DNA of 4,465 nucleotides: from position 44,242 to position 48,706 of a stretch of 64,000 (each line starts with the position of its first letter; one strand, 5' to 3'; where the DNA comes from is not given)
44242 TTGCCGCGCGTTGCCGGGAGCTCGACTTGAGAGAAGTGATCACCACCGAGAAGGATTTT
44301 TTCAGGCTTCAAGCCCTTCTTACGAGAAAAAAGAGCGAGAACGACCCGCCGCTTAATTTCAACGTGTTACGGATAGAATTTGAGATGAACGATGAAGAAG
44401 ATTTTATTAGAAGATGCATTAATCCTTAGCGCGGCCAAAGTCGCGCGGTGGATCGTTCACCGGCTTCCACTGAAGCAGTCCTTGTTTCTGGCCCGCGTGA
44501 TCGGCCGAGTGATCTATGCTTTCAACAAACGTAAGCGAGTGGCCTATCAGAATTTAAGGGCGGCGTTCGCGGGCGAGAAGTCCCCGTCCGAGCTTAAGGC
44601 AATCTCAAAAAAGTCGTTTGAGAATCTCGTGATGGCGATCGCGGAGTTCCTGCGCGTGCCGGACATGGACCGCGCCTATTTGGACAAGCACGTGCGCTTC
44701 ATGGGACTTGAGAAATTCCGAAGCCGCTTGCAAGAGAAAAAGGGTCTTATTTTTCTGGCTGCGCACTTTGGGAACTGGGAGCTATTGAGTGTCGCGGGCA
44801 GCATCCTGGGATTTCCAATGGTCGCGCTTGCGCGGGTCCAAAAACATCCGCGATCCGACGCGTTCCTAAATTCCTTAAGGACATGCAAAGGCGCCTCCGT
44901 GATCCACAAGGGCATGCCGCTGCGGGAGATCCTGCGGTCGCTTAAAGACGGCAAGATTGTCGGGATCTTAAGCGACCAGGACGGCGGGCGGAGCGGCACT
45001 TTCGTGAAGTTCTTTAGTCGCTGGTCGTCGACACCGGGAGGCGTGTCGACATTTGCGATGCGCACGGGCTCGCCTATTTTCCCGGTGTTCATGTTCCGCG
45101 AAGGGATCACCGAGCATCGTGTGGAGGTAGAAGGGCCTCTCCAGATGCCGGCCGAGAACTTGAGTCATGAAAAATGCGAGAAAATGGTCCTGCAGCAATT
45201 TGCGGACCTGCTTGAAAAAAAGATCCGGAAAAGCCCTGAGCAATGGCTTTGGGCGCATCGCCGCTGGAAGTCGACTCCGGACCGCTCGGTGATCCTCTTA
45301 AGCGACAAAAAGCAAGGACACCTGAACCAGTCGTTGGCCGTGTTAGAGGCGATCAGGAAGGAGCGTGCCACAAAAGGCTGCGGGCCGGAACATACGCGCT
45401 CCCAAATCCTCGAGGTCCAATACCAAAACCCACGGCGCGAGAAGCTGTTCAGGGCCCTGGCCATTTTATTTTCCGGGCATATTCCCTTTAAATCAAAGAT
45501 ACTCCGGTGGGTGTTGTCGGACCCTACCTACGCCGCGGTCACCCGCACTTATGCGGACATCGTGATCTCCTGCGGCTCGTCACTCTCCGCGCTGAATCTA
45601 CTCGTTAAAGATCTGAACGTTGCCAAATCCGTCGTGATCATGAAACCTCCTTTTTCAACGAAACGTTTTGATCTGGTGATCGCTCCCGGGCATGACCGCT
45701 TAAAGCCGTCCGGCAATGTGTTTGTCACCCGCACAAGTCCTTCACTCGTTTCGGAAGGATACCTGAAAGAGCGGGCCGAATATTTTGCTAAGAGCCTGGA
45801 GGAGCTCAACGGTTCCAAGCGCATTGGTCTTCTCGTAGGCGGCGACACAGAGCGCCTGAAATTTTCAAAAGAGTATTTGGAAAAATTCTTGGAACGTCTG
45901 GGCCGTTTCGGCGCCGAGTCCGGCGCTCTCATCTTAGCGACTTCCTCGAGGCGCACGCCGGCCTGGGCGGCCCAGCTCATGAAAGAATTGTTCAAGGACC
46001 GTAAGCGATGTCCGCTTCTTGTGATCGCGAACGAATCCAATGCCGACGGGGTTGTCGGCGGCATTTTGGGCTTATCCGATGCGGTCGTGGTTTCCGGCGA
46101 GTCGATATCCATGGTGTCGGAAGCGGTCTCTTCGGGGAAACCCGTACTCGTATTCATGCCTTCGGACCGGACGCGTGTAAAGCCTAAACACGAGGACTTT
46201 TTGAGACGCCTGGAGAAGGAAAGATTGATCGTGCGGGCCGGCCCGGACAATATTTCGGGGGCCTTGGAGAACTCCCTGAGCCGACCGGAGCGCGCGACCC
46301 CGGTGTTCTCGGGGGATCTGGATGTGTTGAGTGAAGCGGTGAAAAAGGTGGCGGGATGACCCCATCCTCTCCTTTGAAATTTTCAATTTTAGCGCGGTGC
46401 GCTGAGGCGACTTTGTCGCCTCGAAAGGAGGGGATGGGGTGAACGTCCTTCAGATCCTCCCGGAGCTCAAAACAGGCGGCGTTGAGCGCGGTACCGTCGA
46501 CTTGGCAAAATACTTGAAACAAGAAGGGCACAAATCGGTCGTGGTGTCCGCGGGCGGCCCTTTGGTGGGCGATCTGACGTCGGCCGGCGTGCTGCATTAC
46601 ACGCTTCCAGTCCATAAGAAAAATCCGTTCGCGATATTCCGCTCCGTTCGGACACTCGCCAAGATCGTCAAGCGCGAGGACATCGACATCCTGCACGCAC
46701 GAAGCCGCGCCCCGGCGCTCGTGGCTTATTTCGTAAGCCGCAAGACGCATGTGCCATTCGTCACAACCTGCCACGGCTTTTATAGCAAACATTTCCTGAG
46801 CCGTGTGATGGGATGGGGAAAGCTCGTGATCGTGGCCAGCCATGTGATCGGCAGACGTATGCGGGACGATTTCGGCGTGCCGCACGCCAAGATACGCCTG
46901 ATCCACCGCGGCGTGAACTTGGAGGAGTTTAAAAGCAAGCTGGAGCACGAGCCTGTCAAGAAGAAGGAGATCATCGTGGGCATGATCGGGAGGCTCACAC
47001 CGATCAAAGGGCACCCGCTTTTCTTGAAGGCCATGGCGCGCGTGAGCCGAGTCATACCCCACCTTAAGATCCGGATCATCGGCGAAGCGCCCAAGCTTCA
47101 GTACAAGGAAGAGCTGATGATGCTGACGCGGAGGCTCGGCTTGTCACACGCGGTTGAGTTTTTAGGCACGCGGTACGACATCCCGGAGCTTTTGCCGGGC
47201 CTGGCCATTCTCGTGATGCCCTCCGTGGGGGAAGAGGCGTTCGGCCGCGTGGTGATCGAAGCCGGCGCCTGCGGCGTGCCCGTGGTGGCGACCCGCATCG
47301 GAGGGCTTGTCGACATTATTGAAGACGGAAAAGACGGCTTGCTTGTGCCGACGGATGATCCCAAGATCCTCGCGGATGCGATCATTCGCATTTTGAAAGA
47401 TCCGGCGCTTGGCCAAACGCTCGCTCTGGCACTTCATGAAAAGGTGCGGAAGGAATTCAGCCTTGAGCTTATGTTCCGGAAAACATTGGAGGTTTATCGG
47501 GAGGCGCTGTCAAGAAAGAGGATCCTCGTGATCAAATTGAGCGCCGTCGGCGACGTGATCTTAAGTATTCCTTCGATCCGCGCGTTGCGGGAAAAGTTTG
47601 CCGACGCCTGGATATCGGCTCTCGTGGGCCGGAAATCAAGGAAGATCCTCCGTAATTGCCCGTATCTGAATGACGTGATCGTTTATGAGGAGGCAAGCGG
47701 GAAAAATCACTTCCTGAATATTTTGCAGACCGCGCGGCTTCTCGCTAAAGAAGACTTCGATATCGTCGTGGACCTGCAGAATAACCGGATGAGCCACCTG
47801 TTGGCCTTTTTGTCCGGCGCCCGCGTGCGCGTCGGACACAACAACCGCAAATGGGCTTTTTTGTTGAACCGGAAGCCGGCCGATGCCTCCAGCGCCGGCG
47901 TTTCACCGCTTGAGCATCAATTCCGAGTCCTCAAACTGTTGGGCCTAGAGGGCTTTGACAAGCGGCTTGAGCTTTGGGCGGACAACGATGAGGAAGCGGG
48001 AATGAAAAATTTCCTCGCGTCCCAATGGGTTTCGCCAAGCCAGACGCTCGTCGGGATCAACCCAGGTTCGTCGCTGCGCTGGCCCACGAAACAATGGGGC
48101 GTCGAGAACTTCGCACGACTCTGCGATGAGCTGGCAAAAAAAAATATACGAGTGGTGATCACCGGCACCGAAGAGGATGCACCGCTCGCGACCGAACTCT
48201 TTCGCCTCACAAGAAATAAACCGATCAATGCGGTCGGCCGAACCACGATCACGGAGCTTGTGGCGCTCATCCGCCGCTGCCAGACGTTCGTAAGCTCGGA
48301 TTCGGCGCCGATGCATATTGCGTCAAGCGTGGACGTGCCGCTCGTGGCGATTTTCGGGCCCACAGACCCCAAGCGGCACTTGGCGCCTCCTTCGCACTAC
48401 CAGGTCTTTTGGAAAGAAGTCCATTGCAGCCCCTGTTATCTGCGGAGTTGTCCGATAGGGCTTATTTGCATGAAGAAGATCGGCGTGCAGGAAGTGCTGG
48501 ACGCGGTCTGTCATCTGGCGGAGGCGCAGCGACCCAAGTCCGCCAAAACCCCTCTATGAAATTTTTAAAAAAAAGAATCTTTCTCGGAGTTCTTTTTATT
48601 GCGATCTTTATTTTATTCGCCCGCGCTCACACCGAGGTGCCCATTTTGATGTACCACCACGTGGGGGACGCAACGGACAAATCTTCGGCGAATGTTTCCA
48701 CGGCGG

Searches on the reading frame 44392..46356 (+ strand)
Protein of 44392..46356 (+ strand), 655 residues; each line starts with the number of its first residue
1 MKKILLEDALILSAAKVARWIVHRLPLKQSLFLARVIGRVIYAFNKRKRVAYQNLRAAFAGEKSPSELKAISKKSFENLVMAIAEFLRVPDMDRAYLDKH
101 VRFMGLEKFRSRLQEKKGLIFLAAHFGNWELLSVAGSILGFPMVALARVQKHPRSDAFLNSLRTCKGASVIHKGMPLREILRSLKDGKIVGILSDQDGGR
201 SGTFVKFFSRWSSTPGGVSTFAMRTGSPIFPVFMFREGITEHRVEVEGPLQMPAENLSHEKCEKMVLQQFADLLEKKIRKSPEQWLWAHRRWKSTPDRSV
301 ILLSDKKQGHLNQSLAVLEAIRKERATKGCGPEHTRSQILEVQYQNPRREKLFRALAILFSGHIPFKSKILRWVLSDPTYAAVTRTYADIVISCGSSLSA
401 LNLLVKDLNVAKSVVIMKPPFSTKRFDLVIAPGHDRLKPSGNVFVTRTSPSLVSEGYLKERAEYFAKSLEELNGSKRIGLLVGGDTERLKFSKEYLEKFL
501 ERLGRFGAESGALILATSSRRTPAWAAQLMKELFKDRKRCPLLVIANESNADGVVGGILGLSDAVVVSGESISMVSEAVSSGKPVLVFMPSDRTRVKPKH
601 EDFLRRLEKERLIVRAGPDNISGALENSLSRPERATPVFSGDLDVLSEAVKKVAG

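Call 47: search_protein_families(library=pfam, proteins=[window:44392-46356:+], max_evalue=0.00001)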
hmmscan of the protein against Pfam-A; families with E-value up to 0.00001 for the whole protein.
window:44392-46356:+ (655 aa): 2 families
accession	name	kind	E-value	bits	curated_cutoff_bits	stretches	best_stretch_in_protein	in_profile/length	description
PF06258.17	Mito_fiss_Elm1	-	2.8e-51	174.9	27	1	309-615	2-277/304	Mitochondrial fission ELM1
PF03279.18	Lip_A_acyltrans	-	3.1e-50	171.5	22.3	1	15-293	19-294/295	Bacterial lipid A biosynthesis acyltransferase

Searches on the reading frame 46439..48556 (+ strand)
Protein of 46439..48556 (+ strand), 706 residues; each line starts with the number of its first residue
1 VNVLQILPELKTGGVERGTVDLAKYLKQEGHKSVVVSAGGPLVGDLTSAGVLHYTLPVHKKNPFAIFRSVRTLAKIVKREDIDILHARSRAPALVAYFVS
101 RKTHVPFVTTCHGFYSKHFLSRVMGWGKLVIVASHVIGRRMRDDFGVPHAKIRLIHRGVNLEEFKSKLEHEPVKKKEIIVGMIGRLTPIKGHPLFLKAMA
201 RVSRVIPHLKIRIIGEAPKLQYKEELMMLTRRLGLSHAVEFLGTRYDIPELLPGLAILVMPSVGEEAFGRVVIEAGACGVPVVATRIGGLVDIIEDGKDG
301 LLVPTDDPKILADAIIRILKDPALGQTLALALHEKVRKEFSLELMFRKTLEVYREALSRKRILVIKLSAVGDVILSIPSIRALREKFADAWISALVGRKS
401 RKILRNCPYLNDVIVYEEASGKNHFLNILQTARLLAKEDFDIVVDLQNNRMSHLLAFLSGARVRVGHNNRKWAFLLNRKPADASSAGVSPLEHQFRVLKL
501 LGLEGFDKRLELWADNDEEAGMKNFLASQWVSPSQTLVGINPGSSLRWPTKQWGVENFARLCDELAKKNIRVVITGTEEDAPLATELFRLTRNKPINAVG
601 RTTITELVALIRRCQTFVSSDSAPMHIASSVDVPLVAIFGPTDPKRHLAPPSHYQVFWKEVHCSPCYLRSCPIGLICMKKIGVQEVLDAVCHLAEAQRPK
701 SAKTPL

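Call 47: search_protein_families(library=pfam, proteins=[window:46439-48556:+], max_evalue=0.00001)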
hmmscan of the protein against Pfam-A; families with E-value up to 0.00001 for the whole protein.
window:46439-48556:+ (706 aa): 8 families
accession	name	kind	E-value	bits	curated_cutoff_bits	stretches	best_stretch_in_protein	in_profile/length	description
PF13692.12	Glyco_trans_1_4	-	4.5e-39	134.4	27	1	179-321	3-142/142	Glycosyl transferases group 1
PF00534.26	Glycos_transf_1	-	5.7e-37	127.3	26.4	1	170-324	8-161/172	Glycosyl transferases group 1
PF01075.23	Glyco_transf_9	-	6.9e-35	121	22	1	431-673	4-243/247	Glycosyltransferase family 9 (heptosyltransferase)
PF13439.12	Glyco_transf_4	-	5e-30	105.2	28.5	1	13-162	2-169/170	Glycosyltransferase Family 4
PF13579.12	Glyco_trans_4_4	-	5.3e-14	53.3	29.7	1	13-158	1-158/158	Glycosyl transferase 4-like domain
PF20706.3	GT4-conflict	-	6.5e-12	45.6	26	1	156-340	178-376/385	Family 4 Glycosyltransferase in conflict systems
PF13477.12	Glyco_trans_4_2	-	9.7e-09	36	23.4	1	20-114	14-109/139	Glycosyl transferase 4-like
PF13524.12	Glyco_trans_1_2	-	2.3e-06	28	25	0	196-343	6-136/144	Glycosyl transferase-like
